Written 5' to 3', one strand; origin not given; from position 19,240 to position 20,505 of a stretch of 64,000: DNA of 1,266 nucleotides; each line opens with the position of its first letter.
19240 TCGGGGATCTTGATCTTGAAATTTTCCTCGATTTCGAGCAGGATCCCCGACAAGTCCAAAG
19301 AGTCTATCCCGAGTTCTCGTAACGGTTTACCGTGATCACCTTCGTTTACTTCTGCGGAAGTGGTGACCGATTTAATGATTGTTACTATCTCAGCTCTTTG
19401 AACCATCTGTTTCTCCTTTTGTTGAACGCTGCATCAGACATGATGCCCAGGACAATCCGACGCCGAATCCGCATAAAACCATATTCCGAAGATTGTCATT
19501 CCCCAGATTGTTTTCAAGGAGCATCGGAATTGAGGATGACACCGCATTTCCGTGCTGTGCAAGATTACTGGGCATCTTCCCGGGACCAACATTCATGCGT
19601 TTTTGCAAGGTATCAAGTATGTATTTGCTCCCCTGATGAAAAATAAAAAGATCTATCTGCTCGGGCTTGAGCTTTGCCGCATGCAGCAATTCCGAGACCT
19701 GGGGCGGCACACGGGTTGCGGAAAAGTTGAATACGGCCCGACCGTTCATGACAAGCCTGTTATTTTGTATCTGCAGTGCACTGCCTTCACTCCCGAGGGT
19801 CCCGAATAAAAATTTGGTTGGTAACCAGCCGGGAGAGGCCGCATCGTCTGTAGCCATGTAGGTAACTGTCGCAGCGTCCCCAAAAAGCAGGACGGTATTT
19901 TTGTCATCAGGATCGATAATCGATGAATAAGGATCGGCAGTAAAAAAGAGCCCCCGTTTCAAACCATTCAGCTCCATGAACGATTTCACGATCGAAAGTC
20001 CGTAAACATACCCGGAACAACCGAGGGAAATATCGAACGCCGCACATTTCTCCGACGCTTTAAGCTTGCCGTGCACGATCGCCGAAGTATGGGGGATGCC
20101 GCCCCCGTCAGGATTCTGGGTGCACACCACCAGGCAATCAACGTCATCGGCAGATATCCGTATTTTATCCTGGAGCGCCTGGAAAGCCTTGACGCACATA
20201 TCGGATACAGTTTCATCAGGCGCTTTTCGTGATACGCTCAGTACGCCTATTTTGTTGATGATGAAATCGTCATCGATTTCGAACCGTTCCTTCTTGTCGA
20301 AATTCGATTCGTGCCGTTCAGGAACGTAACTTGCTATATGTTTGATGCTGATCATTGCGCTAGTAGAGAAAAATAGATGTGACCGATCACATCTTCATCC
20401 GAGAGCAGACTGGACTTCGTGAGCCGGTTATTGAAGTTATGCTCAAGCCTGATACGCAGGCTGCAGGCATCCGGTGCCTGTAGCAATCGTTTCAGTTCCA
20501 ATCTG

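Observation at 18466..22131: Dedicated ACP + KAS-III-like + hexapeptide acyltransferase + unknown protein + sugar aminotransferase inside the O-antigen locus: candidate N-acyl amino-sugar module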

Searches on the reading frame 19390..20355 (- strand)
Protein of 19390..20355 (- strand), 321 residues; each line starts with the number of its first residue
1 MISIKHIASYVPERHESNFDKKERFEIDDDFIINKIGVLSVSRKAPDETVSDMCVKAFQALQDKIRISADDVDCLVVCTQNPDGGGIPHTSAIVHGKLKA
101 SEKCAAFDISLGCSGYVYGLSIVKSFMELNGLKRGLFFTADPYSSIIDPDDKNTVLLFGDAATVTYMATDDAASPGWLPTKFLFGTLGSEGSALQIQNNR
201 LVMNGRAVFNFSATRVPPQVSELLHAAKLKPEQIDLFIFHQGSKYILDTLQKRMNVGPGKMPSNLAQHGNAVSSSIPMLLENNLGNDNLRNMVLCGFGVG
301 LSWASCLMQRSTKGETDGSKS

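Call 5: search_protein_families(library=pfam, proteins=[window:19390-20355:-], max_evalue=0.01)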
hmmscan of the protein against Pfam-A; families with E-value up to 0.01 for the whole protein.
window:19390-20355:- (321 aa): 3 families
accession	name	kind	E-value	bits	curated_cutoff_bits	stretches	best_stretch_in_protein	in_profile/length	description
PF08541.16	ACP_syn_III_C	-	6.6e-21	74.7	26.6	1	224-309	1-89/90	3-Oxoacyl-[acyl-carrier-protein (ACP)] synthase III C terminal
PF08545.16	ACP_syn_III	-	2.5e-16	59.8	24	1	107-179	1-73/80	3-Oxoacyl-[acyl-carrier-protein (ACP)] synthase III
PF08392.18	FAE1_CUT1_RppA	-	0.0013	18.5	27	0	49-131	82-163/290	FAE1/Type III polyketide synthase-like protein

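Call 6: search_protein_families(library=ncbifam, proteins=[window:19390-20355:-], max_evalue=0.01)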
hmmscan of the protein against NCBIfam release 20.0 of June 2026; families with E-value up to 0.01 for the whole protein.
window:19390-20355:- (321 aa): 13 families
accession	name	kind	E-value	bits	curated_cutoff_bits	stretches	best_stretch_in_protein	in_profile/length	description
NF006829.0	PRK09352.1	subfamily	1.1e-62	211.9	249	1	2-309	5-320/322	beta-ketoacyl-ACP synthase 3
TIGR00747.1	fabH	subfamily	1.1e-55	189.1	292.1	1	3-309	4-321/322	beta-ketoacyl-ACP synthase III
NF009519.0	PRK12880.1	equivalog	2.3e-34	119.2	436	2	48-171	58-179/353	beta-ketoacyl-ACP synthase III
NF005541.0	PRK07204.1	equivalog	9.8e-34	117.2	402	2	2-174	5-176/329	beta-ketoacyl-ACP synthase III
NF004623.0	PRK05963.1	equivalog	5.2e-30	104.9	437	1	8-283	12-298/328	beta-ketoacyl-ACP synthase III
NF006720.0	PRK09258.1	equivalog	1e-16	61.2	285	2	24-141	35-151/338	3-oxoacyl-ACP synthase III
NF005703.0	PRK07515.1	equivalog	6.3e-16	58.2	304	1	27-310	64-372/373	beta-ketoacyl-ACP synthase III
NF005308.0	PRK06840.1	equivalog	7.3e-13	48.3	315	1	2-162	5-165/339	3-oxoacyl-ACP synthase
NF005293.2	PRK06816.1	subfamily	2.1e-11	43.5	450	2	219-291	277-354/378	StlD/DarB family beta-ketosynthase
NF053539.1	resorcinol_DarB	exception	1.3e-08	34.4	550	1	221-290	278-352/377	dialkylresorcinol biosynthesis protein DarB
NF003274.0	PRK04262.1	equivalog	4.5e-08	32.5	244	1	7-143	8-143/347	hydroxymethylglutaryl-CoA synthase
NF042429.2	DHPHCoAsyn_DpgA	equivalog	1.3e-05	24.3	425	0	50-171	70-194/350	3,5-dihydroxyphenylacetyl-CoA synthase DpgA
TIGR01835.1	HMG-CoA-S_prok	equivalog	0.00052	18.9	360.35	1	3-141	2-137/382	hydroxymethylglutaryl-CoA synthase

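Call 44: search_solved_structures(query=window:19390-20355:-, max_evalue=1e-10, show_alignments=1)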
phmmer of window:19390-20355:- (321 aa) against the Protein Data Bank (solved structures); distinct sequences matched with E-value up to 1e-10: 39.
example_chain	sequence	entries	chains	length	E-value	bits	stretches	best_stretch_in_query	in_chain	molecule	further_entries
3gwa_A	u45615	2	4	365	5.4e-47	163.6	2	4-189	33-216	3-oxoacyl-(Acyl-carrier-protein) synthase III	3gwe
8vd9_A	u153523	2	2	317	4.6e-40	140.8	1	6-306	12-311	Beta-ketoacyl-[acyl-carrier-protein] synthase III 1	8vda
4efi_A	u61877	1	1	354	5.9e-40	140.5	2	6-173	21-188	3-oxoacyl-(Acyl-carrier protein) synthase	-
5bqs_A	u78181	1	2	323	8.7e-38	133.4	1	3-307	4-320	3-oxoacyl-[acyl-carrier-protein] synthase 3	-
1ub7_A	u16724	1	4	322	1e-36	129.8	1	4-308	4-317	3-oxoacyl-[acyl-carrier protein] synthase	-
2ebd_A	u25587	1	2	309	1.2e-36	129.6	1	9-308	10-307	3-oxoacyl-[acyl-carrier-protein] synthase 3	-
4ryb_A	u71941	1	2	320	1.5e-35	126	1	6-309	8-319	3-oxoacyl-[acyl-carrier-protein] synthase 3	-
3il4_A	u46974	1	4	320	4.2e-35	124.6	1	7-308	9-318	3-oxoacyl-[acyl-carrier-protein] synthase 3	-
3il5_A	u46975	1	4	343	1.5e-34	122.7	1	7-308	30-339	3-oxoacyl-[acyl-carrier-protein] synthase 3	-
4nhd_A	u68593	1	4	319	7.8e-34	120.4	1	7-308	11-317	3-oxoacyl-[acyl-carrier-protein] synthase 3 protein 1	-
1zow_A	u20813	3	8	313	1.8e-33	119.2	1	2-306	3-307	3-oxoacyl-[acyl-carrier-protein] synthase III | 3-oxoacyl-[acyl-carrier-protein] synthase 3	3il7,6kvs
1hn9_A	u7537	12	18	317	2.7e-33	118.6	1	7-308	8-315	BETA-KETOACYL-ACYL CARRIER PROTEIN SYNTHASE III | 3-oxoacyl-[acyl-carrier-protein] synthase III | 3-oxoacyl-[acyl-carrier-protein] synthase 3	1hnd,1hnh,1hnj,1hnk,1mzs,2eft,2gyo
6x7r_A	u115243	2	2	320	2.8e-33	118.6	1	7-308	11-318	3-oxoacyl-[acyl-carrier-protein] synthase 3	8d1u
9ka2_A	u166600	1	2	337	3.4e-33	118.3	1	7-308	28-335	Beta-ketoacyl-[acyl-carrier-protein] synthase III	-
3il9_A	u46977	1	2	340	3.4e-33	118.3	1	7-308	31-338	3-oxoacyl-[acyl-carrier-protein] synthase 3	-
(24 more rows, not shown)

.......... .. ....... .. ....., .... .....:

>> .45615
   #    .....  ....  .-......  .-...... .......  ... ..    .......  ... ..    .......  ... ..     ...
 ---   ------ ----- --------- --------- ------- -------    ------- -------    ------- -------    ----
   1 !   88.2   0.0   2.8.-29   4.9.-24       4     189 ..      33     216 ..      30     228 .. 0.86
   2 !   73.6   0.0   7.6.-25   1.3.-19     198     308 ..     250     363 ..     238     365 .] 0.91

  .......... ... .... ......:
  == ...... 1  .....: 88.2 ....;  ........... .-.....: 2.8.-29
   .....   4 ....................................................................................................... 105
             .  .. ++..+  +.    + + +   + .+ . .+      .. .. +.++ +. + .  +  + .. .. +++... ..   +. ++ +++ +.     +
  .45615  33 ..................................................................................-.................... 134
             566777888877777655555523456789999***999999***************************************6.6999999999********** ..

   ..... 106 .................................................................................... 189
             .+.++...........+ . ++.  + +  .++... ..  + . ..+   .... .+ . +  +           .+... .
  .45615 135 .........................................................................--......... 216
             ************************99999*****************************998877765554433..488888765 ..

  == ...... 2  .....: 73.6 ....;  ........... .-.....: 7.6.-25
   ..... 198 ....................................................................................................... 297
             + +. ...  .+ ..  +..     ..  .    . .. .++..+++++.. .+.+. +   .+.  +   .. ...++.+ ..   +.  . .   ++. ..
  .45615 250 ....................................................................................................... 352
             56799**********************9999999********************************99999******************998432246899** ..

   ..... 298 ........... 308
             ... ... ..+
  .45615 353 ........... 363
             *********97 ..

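Call 52: list_cluster_members(proteins=[P0001, window:19390-20355:-, window:20971-22131:-, window:18466-19170:-, window:11904-13022:-])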
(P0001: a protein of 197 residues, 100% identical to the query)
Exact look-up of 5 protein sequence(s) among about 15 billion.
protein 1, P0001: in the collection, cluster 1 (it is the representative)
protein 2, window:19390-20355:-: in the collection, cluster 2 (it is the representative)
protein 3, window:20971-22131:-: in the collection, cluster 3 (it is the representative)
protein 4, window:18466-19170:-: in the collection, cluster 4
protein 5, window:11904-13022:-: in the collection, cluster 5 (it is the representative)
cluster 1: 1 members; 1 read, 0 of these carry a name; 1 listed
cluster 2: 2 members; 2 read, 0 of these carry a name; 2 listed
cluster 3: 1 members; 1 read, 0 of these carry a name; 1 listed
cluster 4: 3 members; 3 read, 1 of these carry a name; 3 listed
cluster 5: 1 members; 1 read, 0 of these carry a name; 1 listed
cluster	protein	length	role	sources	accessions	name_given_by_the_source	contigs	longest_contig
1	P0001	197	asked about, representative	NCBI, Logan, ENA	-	-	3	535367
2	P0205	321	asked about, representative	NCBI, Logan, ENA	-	-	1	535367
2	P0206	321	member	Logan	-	-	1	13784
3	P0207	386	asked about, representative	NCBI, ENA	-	-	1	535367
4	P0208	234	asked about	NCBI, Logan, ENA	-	-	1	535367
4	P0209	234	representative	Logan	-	-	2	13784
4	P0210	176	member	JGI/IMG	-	acetyltransferase-like isoleucine patch superfamily enzyme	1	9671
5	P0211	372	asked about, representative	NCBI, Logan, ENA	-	-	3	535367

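Call 55: find_homologous_proteins(query=window:19390-20355:-, max_evalue=1e-20)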
Query window:19390-20355:- (321 aa): 7846 proteins with E <= 1e-20 among 8000 candidates; the best 120 are listed.
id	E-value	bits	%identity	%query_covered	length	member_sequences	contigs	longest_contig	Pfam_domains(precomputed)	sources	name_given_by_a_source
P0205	1.1e-213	726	100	100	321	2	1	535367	PF08545.17,PF08541.17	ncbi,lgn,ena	-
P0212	1.0e-188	644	88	100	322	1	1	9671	PF08545.17,PF08541.17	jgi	jgi:3-oxoacyl-[acyl-carrier-protein] synthase-3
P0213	1.3e-172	591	81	100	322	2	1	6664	PF08545.17,PF08541.17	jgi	jgi:3-oxoacyl-[acyl-carrier-protein] synthase-3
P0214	3.5e-171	586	81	100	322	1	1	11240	PF08545.17,PF08541.17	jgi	jgi:3-oxoacyl-[acyl-carrier-protein] synthase-3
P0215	4.0e-166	570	79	97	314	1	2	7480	PF08545.17,PF08541.17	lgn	-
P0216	7.1e-160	549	77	97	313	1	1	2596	PF08545.17,PF08541.17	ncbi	-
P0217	5.5e-159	546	76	97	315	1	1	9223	PF08545.17,PF08541.17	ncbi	-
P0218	8.0e-153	526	72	100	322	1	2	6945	PF08545.17,PF08541.17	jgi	jgi:3-oxoacyl-[acyl-carrier-protein] synthase-3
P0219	1.4e-135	469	65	99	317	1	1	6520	PF08545.17,PF08541.17,PF08392.19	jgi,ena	-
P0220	4.3e-128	445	64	97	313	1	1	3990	PF08545.17,PF08541.17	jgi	jgi:3-oxoacyl-[acyl-carrier-protein] synthase III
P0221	2.7e-127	442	63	97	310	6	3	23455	PF08545.17,PF08541.17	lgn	-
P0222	3.9e-126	438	61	98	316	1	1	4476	PF08545.17,PF08541.17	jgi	-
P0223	5.5e-126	438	63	97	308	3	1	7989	PF08545.17,PF08541.17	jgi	jgi:3-oxoacyl-[acyl-carrier-protein] synthase-3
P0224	1.2e-125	437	61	97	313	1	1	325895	PF08545.17,PF08541.17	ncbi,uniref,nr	ncbi:ketoacyl-ACP synthase III [Metabacillus bambusae]|uniref:Ketoacyl-ACP synthase III n=1 Tax=Meta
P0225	2.3e-125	436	62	97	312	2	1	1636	PF08545.17,PF08541.17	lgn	-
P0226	8.2e-125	434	61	97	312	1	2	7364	PF08545.17,PF08541.17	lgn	-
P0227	8.4e-125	434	62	97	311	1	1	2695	PF08545.17,PF08541.17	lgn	-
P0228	1.7e-124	433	62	97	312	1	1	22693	PF08545.17,PF08541.17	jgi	-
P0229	2.4e-124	433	62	97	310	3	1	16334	PF08545.17,PF08541.17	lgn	-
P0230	2.6e-124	432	62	97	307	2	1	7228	PF08545.17,PF08541.17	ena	-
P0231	2.7e-124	432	62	97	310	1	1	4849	PF08545.17,PF08541.17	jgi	jgi:3-oxoacyl-[acyl-carrier-protein] synthase III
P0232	4.1e-124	432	64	97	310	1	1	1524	PF08545.17,PF08541.17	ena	-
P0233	7.0e-124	431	63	97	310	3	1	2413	PF08545.17,PF08541.17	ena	-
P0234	3.8e-123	429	61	97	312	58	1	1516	PF08545.17,PF08541.17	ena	-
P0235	6.1e-123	428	63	97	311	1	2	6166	PF08545.17,PF08541.17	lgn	-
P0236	7.7e-123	428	60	97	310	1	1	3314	PF08545.17,PF08541.17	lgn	-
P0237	2.3e-122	426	79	75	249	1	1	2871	PF08545.17,PF08541.17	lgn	-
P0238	2.5e-122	426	62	97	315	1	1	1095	PF08545.17,PF08541.17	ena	-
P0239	4.3e-122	425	62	97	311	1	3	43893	PF08545.17,PF08541.17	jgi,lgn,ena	-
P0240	6.1e-122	425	62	97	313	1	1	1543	PF08545.17,PF08541.17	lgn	-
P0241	1.1e-121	424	62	97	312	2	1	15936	PF08545.17,PF08541.17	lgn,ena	-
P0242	1.4e-121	423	63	97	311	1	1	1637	PF08545.17,PF08541.17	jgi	jgi:3-oxoacyl-[acyl-carrier-protein] synthase-3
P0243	3.2e-121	422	60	99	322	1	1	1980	PF08545.17,PF08541.17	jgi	jgi:3-oxoacyl-[acyl-carrier-protein] synthase-3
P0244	3.3e-121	422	60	97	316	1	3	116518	PF08545.17,PF08541.17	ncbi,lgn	-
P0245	3.3e-121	422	60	97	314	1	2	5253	PF08545.17,PF08541.17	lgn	-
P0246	5.7e-121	421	62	98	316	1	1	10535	PF08545.17,PF08541.17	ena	-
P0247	8.7e-121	421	62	97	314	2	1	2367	PF08545.17,PF08541.17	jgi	-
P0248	1.0e-120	421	63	97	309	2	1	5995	PF08545.17,PF08541.17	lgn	-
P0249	2.7e-120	419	62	97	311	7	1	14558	PF08545.17,PF08541.17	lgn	-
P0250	3.1e-120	419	61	97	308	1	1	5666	PF08545.17,PF08541.17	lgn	-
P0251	3.2e-120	419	61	97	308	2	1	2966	PF08545.17,PF08541.17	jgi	-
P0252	3.7e-120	419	61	97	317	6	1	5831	PF08545.17,PF08541.17,PF08392.19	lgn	-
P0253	7.1e-120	418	63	97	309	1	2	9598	PF08545.17,PF08541.17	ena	-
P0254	7.4e-120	418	61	97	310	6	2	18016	PF08545.17,PF08541.17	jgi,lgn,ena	-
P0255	1.1e-119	417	59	97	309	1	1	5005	PF08545.17,PF08541.17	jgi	jgi:3-oxoacyl-[acyl-carrier-protein] synthase-3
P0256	1.7e-119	417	62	97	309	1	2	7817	PF08545.17,PF08541.17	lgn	-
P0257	1.8e-119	417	61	97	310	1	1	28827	PF08545.17,PF08541.17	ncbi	-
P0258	1.8e-119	417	62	97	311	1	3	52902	PF08545.17,PF08541.17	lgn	-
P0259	1.9e-119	416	60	97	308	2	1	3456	PF08545.17,PF08541.17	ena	-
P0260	2.1e-119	416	58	98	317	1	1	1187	PF08545.17,PF08541.17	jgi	jgi:3-oxoacyl-[acyl-carrier-protein] synthase-3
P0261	2.4e-119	416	60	97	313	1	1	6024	PF08545.17,PF08541.17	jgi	jgi:3-oxoacyl-[acyl-carrier-protein] synthase-3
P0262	2.6e-119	416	59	97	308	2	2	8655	PF08545.17,PF08541.17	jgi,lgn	jgi:3-oxoacyl-[acyl-carrier-protein] synthase-3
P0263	3.3e-119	416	59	97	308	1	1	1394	PF08545.17,PF08541.17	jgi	-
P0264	3.8e-119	415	60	97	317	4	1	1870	PF08545.17,PF08541.17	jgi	-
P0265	3.8e-119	415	61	97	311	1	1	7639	PF08545.17,PF08541.17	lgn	-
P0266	4.9e-119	415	62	97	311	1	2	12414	PF08545.17,PF08541.17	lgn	-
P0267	7.9e-119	414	59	97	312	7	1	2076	PF08545.17,PF08541.17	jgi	jgi:3-oxoacyl-[acyl-carrier-protein] synthase-3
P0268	9.9e-119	414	61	97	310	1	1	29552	PF08545.17,PF08541.17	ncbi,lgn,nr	ncbi:MAG: ketoacyl-ACP synthase III [Burkholderiales bacterium]|nr:ketoacyl-ACP synthase III [Burkho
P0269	1.3e-118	414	59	97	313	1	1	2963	PF08545.17,PF08541.17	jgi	jgi:3-oxoacyl-[acyl-carrier-protein] synthase-3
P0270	1.5e-118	413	59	96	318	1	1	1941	PF08545.17,PF08541.17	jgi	jgi:3-oxoacyl-[acyl-carrier-protein] synthase-3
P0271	2.8e-118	413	60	97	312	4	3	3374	PF08545.17,PF08541.17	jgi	jgi:3-oxoacyl-[acyl-carrier-protein] synthase III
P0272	2.9e-118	413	59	97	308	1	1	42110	PF08545.17,PF08541.17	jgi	jgi:3-oxoacyl-[acyl-carrier-protein] synthase III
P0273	2.9e-118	413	62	97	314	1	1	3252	PF08545.17,PF08541.17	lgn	-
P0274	3.3e-118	412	60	97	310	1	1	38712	PF08545.17,PF08541.17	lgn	-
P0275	4.5e-118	412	62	97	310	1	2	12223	PF08545.17,PF08541.17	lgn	-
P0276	5.5e-118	412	62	97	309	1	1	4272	PF08545.17,PF08541.17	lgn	-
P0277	6.1e-118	412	62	97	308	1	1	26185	PF08545.17,PF08541.17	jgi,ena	-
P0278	7.1e-118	411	58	98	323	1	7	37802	PF08545.17,PF08541.17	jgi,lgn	jgi:3-oxoacyl-[acyl-carrier-protein] synthase III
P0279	7.2e-118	411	60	96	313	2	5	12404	PF08545.17,PF08541.17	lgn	-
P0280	8.3e-118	411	59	97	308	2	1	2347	PF08545.17,PF08541.17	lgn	-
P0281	8.8e-118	411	59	97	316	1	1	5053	PF08545.17,PF08541.17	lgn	-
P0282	1.1e-117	411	59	97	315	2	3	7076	PF08545.17,PF08541.17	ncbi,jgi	jgi:3-oxoacyl-[acyl-carrier-protein] synthase-3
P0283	1.2e-117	411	60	97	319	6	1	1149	PF08545.17,PF08541.17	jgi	jgi:3-oxoacyl-[acyl-carrier-protein] synthase III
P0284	1.2e-117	411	60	96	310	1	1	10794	PF08545.17,PF08541.17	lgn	-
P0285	1.3e-117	410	59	97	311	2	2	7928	PF08545.17,PF08541.17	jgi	jgi:3-oxoacyl-[acyl-carrier-protein] synthase-3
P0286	1.3e-117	410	61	97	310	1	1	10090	PF08545.17,PF08541.17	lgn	-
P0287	1.5e-117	410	60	97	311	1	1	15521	PF08545.17,PF08541.17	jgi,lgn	jgi:3-oxoacyl-[acyl-carrier-protein] synthase-3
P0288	1.6e-117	410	60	98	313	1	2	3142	PF08545.17,PF08541.17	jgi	jgi:3-oxoacyl-[acyl-carrier-protein] synthase-3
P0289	1.8e-117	410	59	97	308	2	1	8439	PF08545.17,PF08541.17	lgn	-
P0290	2.0e-117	410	60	97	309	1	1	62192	PF08545.17,PF08541.17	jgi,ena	-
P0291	2.4e-117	410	62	97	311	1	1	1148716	PF08545.17,PF08541.17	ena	-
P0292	2.5e-117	409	61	97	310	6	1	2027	PF08545.17,PF08541.17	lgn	-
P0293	2.8e-117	409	59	96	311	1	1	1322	PF08545.17,PF08541.17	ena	-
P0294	2.9e-117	409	61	97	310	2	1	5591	PF08545.17,PF08541.17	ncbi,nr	ncbi:MAG: 3-oxoacyl-[acyl-carrier-protein] synthase 3 [Nitrosomonadaceae bacterium]|nr:3-oxoacyl-[ac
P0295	3.1e-117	409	60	97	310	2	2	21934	PF08545.17,PF08541.17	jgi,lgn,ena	-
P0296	3.3e-117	409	58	97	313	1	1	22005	PF08545.17,PF08541.17,PF08392.19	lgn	-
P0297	5.9e-117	408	60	97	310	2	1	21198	PF08545.17,PF08541.17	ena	-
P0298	6.1e-117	408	61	97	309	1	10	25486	PF08545.17,PF08541.17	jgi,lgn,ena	jgi:3-oxoacyl-[acyl-carrier-protein] synthase-3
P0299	6.5e-117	408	57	99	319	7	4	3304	PF08545.17,PF08541.17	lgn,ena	-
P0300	6.8e-117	408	61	97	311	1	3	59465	PF08545.17,PF08541.17,PF08392.19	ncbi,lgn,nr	ncbi:MAG: ketoacyl-ACP synthase III [Rhodocyclales bacterium]|nr:ketoacyl-ACP synthase III [Rhodocyc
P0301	8.4e-117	408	60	96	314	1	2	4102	PF08545.17,PF08541.17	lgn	-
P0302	1.2e-116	407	60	97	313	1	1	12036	PF08545.17,PF08541.17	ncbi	-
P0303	1.6e-116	407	60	96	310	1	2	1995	PF08545.17,PF08541.17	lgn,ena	-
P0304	1.7e-116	407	61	97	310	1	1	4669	PF08545.17,PF08541.17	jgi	jgi:3-oxoacyl-[acyl-carrier-protein] synthase III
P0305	1.8e-116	407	57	98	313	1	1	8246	PF08545.17,PF08541.17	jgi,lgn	-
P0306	2.3e-116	406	60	96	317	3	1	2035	PF08545.17,PF08541.17,PF08392.19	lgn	-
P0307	2.3e-116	406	59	98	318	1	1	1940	PF08545.17,PF08541.17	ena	-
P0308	3.0e-116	406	60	97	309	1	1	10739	PF08545.17,PF08541.17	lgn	-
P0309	3.1e-116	406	61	97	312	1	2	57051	PF08545.17,PF08541.17,PF08392.19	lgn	-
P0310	3.1e-116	406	60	97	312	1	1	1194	PF08545.17,PF08541.17,PF08392.19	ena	-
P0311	3.2e-116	406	58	97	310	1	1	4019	PF08545.17,PF08541.17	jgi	jgi:3-oxoacyl-[acyl-carrier-protein] synthase-3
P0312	3.2e-116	406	58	99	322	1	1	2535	PF08545.17,PF08541.17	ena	-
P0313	3.5e-116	406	60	97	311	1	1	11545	PF08545.17,PF08541.17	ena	-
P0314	5.7e-116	405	59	97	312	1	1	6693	PF08545.17,PF08541.17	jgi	jgi:3-oxoacyl-[acyl-carrier-protein] synthase III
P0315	6.1e-116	405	60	97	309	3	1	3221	PF08545.17,PF08541.17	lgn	-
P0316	6.9e-116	405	60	97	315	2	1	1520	PF08545.17,PF08541.17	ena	-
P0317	8.1e-116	405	59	96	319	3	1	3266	PF08545.17,PF08541.17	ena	-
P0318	1.1e-115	404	59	97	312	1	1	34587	PF08545.17,PF08541.17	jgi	jgi:3-oxoacyl-[acyl-carrier-protein] synthase-3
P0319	1.3e-115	404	58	97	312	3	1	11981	PF08545.17,PF08541.17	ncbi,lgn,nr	ncbi:MAG TPA: ketoacyl-ACP synthase III [Burkholderiales bacterium]|nr:ketoacyl-ACP synthase III [Bu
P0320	1.9e-115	403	59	97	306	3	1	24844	PF08545.17,PF08541.17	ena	-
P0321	2.1e-115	403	59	97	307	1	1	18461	PF08545.17,PF08541.17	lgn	-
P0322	2.2e-115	403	58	97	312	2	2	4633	PF08545.17,PF08541.17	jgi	jgi:3-oxoacyl-[acyl-carrier-protein] synthase-3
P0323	2.9e-115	403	59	97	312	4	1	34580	PF08545.17,PF08541.17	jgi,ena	-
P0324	4.1e-115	402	60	96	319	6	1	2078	PF08545.17,PF08541.17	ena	-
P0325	4.2e-115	402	59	97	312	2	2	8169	PF08545.17,PF08541.17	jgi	jgi:3-oxoacyl-[acyl-carrier-protein] synthase-3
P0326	4.4e-115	402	59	97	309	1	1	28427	PF08545.17,PF08541.17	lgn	-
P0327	5.0e-115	402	58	97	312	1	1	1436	PF08545.17,PF08541.17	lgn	-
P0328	5.8e-115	402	60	97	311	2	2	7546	PF08545.17,PF08541.17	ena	-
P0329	6.4e-115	402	58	97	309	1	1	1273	PF08545.17,PF08541.17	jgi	jgi:3-oxoacyl-[acyl-carrier-protein] synthase-3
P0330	6.6e-115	402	58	97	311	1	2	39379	PF08545.17,PF08541.17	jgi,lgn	-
